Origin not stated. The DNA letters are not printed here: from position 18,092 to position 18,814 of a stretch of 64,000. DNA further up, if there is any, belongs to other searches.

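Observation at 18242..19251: Minimal TIR-like module: a 3-TM mini-protein translationally coupled to a membrane-anchored ThsB/DUF1863-type TIR protein, with no ThsA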

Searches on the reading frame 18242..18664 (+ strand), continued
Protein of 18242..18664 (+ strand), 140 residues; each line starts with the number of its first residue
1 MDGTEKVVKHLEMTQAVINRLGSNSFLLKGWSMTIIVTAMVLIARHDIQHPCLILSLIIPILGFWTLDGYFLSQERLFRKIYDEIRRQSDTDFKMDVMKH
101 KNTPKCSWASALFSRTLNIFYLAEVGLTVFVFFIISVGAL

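Call 54: get_annotated_region(hit=H11, flank=2500)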
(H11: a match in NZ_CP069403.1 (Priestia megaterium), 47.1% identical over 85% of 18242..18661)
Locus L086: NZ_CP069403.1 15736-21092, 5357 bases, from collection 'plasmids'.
description: Priestia megaterium strain CDC 2008724129 plasmid pPmC-129-6, complete sequence
organism: Priestia megaterium (NCBI taxid 1404)
taxonomy: Bacteria; Bacillota; Bacilli; Bacillales; Bacillaceae; Priestia; Priestia megaterium
host: -; source: Homo sapiens,Pure culture; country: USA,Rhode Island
typing (MOB-suite, as given by PLSDB): non-mobilizable
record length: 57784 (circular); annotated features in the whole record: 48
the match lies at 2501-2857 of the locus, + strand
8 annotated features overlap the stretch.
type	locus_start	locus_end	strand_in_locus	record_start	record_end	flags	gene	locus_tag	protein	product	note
CDS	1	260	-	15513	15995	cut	-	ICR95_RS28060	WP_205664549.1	hypothetical protein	-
CDS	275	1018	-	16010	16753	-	-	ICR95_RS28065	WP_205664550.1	hypothetical protein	-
CDS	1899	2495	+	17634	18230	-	-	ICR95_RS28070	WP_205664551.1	TIR domain-containing protein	-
CDS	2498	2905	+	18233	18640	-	-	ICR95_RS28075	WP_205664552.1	hypothetical protein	-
CDS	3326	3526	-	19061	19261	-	-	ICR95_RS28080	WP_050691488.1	helix-turn-helix transcriptional regulator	-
CDS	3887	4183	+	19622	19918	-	-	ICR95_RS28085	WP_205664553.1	hypothetical protein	-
CDS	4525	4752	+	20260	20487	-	-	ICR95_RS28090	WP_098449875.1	hypothetical protein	-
CDS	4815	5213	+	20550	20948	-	-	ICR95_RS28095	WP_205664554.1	hypothetical protein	-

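Call 55: get_annotated_region(hit=H12, flank=2500)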
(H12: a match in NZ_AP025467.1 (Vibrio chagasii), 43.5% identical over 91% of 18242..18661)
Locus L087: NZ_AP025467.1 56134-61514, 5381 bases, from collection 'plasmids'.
description: Vibrio chagasii strain LMG 21353 plasmid p1, complete sequence
organism: Vibrio chagasii (NCBI taxid 170679)
taxonomy: Bacteria; Pseudomonadota; Gammaproteobacteria; Vibrionales; Vibrionaceae; Vibrio; Vibrio chagasii
host: -; source: -; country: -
typing (MOB-suite, as given by PLSDB): non-mobilizable
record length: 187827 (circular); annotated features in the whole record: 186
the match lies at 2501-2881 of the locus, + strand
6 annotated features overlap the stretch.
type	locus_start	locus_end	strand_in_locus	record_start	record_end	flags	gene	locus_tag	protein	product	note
CDS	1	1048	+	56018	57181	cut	-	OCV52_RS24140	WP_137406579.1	toll/interleukin-1 receptor domain-containing protein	GO:0007165 - signal transduction [Evidence IEA]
CDS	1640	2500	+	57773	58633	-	-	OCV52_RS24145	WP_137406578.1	hypothetical protein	-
CDS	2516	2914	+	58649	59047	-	-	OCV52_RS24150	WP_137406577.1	hypothetical protein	-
CDS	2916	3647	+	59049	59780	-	-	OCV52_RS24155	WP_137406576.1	TIR domain-containing protein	-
CDS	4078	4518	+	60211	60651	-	-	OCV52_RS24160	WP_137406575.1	hypothetical protein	-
CDS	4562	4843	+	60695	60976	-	-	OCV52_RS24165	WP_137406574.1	hypothetical protein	-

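Call 56: search_protein_families(library=pfam, proteins=[L084:2495-2905:+, L085:2501-2926:+, L086:2498-2905:+, L087:2516-2914:+, L087:4078-4518:+, L084:1677-2465:+, L085:2943-3806:+, L086:1899-2495:+, L087:2916-3647:+, L087:1640-2500:+], max_evalue=0.1)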
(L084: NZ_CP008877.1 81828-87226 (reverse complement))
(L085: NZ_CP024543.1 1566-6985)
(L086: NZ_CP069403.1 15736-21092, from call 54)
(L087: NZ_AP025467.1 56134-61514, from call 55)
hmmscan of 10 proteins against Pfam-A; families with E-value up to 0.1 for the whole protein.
L084:2495-2905:+ (136 aa): 0 families

L085:2501-2926:+ (141 aa): 2 families
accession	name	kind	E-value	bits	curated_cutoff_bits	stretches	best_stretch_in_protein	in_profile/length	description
PF05814.16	Ac76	-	0.021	15.3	22.5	1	36-84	10-58/83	Orf76 (Ac76)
PF24838.2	8xMP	-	0.059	13.6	30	1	22-139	20-130/136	Octameric membrane protein family (8xMP)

L086:2498-2905:+ (135 aa): 0 families

L087:2516-2914:+ (132 aa): 0 families

L087:4078-4518:+ (146 aa): 1 family
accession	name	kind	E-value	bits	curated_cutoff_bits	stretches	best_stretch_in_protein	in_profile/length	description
PF00531.28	Death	-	0.095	13.3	22.6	0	65-106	36-78/86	Death domain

L084:1677-2465:+ (262 aa): 2 families
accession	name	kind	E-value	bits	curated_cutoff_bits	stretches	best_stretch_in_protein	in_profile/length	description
PF13676.11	TIR_2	-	1.2e-06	29.5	28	1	65-112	1-47/122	TIR domain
PF21279.3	YhfX-like_C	-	0.014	16.4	27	0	204-244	47-87/97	YhfX-like, C-terminal domain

L085:2943-3806:+ (287 aa): 1 family
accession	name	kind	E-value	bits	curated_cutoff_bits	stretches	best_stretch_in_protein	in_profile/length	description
PF13676.11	TIR_2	-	0.0046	17.9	28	1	72-105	1-33/122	TIR domain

L086:1899-2495:+ (198 aa): 3 families
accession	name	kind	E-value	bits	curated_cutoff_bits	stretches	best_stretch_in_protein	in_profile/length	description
PF08937.16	ThsB_TIR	-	1.3e-05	25.9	21.2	1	44-136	1-95/100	Thoeris protein ThsB, TIR-like domain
PF01582.25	TIR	-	6.1e-05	23.3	21.3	1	41-120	2-76/179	TIR domain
PF13676.11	TIR_2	-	9.1e-05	23.4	28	1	43-139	1-92/122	TIR domain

L087:2916-3647:+ (243 aa): 1 family
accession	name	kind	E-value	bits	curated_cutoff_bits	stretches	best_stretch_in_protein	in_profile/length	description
PF08937.16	ThsB_TIR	-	1.3e-05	25.9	21.2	1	39-129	24-96/100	Thoeris protein ThsB, TIR-like domain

L087:1640-2500:+ (286 aa): 1 family
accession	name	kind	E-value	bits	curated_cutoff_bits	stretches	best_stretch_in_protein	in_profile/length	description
PF13676.11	TIR_2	-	0.05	14.5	28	0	75-121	1-46/122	TIR domain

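Call 91: search_solved_structures(query=A5, max_evalue=1)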
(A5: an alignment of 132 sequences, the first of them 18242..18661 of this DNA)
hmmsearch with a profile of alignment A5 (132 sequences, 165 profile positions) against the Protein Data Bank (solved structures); distinct sequences matched with E-value up to 1: 0.

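Call 93: search_protein_families(library=pfam, proteins=[L051:9-2555:+, L029:5733-6983:+, L069:5939-6697:+, L004:5353-6801:+, L024:5374-5934:+, L029:2877-4310:+, L074:5426-8830:+, L021:5484-6842:+, P0312], max_evalue=0.001)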
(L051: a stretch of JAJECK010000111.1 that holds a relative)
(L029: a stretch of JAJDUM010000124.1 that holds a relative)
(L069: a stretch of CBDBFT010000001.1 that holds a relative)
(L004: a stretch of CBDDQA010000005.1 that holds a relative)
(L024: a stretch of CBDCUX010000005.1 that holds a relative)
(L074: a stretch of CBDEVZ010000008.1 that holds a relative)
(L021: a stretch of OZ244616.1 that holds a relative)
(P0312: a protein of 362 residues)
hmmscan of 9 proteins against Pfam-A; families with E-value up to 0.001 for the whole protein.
L051:9-2555:+ (848 aa): 30 families (the best 25 are shown)
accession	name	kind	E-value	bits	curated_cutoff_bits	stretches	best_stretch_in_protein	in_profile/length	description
PF00515.34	TPR_1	-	2.5e-182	584.6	27.8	18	406-439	1-34/34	Tetratricopeptide repeat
PF13414.12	TPR_11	-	4.3e-170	551.7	26.8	19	413-454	1-42/42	TPR repeat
PF07719.23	TPR_2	-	4.9e-136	432.3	27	16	644-677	1-34/34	Tetratricopeptide repeat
PF13181.12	TPR_8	-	3e-126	401.4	25.7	16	644-677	1-34/34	Tetratricopeptide repeat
PF13431.12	TPR_17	-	6.3e-103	329.1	24.4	9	429-460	2-33/34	Tetratricopeptide repeat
PF13424.12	TPR_12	-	1.2e-77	256.5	30.1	12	643-707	2-74/77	Tetratricopeptide repeat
PF13432.12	TPR_16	-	2.7e-77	255.1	32.7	11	378-439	3-64/65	Tetratricopeptide repeat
PF13371.12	TPR_9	-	4.4e-58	193.7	35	5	618-676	3-61/73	Tetratricopeptide repeat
PF14559.12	TPR_19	-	4.2e-40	136.3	25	3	693-730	6-43/68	Tetratricopeptide repeat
PF13428.12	TPR_14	-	4.2e-40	132.5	23.5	0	407-448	2-43/44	Tetratricopeptide repeat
PF13174.12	TPR_6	-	1.7e-34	116.5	26.3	0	645-673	1-29/33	Tetratricopeptide repeat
PF13176.12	TPR_7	-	2.9e-33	111.5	27.9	0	510-540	1-33/36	Tetratricopeptide repeat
PF13374.12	TPR_10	-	1.1e-32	111.5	27.5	0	610-640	2-32/42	Tetratricopeptide repeat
PF10516.15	SHNi-TPR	-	4.9e-23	80.8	21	0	623-641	14-32/38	SHNi-TPR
PF25575.1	TPR_BSK1_C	-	3.4e-21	75.8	42.2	1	376-446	46-117/118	Serine/threonine-protein kinase BSK1-like, TPR repeats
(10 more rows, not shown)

L029:5733-6983:+ (416 aa): 2 families
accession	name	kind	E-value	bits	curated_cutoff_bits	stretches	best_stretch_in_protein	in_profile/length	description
PF04326.19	SLFN_AlbA_2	-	1.9e-25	90.1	25.3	1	16-128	1-118/118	Schlafen, AlbA_2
PF13749.12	HATPase_c_4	-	4.1e-16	59.2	26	1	297-404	1-89/89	Putative ATP-dependent DNA helicase recG C-terminal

L069:5939-6697:+ (252 aa): 1 family
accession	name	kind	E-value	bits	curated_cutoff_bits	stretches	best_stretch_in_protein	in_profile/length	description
PF09527.15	ATPase_gene1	-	6.2e-05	23.4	26.6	1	175-223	5-53/54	Putative F0F1-ATPase subunit Ca2+/Mg2+ transporter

L004:5353-6801:+ (482 aa): 4 families
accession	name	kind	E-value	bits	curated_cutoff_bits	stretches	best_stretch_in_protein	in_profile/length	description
PF13304.12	AAA_21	-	5.1e-43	148.7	27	1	92-431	1-304/304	AAA domain, putative AbiEii toxin, Type IV TA system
PF13175.12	AAA_15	-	5.8e-16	59.5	32.1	2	379-430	325-374/374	AAA ATPase domain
PF02463.25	SMC_N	-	1.2e-07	31.9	40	0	89-113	22-47/220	RecF/RecN/SMC N terminal domain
PF13476.12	AAA_23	-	0.00017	22.8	27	1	66-139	4-64/201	AAA domain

L024:5374-5934:+ (186 aa): 1 family
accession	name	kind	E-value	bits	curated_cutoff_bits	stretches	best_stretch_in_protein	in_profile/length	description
PF05014.21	Nuc_deoxyrib_tr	-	4e-25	88.7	28.8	1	39-152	1-117/117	Nucleoside 2-deoxyribosyltransferase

L029:2877-4310:+ (477 aa): 3 families
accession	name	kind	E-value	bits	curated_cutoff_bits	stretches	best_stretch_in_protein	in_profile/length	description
PF19276.4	HD_assoc_2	-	3.7e-22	79.3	23.1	1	219-389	2-149/222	HD associated region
PF01966.28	HD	-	1.1e-15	58.4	22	1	81-206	1-115/116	HD domain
PF08668.18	HDOD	-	0.00074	19.5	22.9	0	80-152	94-164/196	HDOD domain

L074:5426-8830:+ (1134 aa): 5 families
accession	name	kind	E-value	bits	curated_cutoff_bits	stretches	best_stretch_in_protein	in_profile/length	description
PF18766.7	SWI2_SNF2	-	4.5e-75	252.5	26.7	1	373-602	1-220/221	SWI2/SNF2 ATPase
PF04313.20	HSDR_N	-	4.2e-33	115.3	25.1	1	36-250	2-197/198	Type I restriction enzyme R protein N terminus (HSDR_N)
PF22679.2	T1R_D3-like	-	1.2e-19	71.8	27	1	682-783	59-157/158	Type I restriction enzyme subunit R domain 3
PF04851.21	ResIII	-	7.3e-16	59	22.5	1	373-537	7-162/164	Type III restriction enzyme, res subunit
PF11867.13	T1RH-like_C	-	1.1e-07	32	26.8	1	883-1096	83-298/329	Type I restriction enzyme HindI endonuclease subunit-like, C-terminal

L021:5484-6842:+ (452 aa): 2 families
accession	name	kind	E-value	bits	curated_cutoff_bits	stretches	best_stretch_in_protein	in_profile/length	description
PF00202.27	Aminotran_3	-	1.7e-54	185.5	30.5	1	39-350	8-333/403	Aminotransferase class-III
PF00155.27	Aminotran_1_2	-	0.00011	22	19.7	1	186-369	128-310/361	Aminotransferase class I and II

P0312 (362 aa): 0 families

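Call 94: find_related_loci(query=A4, collection=viral_contigs, flank=3000)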
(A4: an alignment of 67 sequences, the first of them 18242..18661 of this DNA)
Query A4 (140 aa) in viral_contigs; peptide patterns used: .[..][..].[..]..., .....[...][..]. (x = any residue, [..] = any of these).
27 stretches matched a pattern, but none encodes a relative of the query by tblastn (E <= 1e-3).
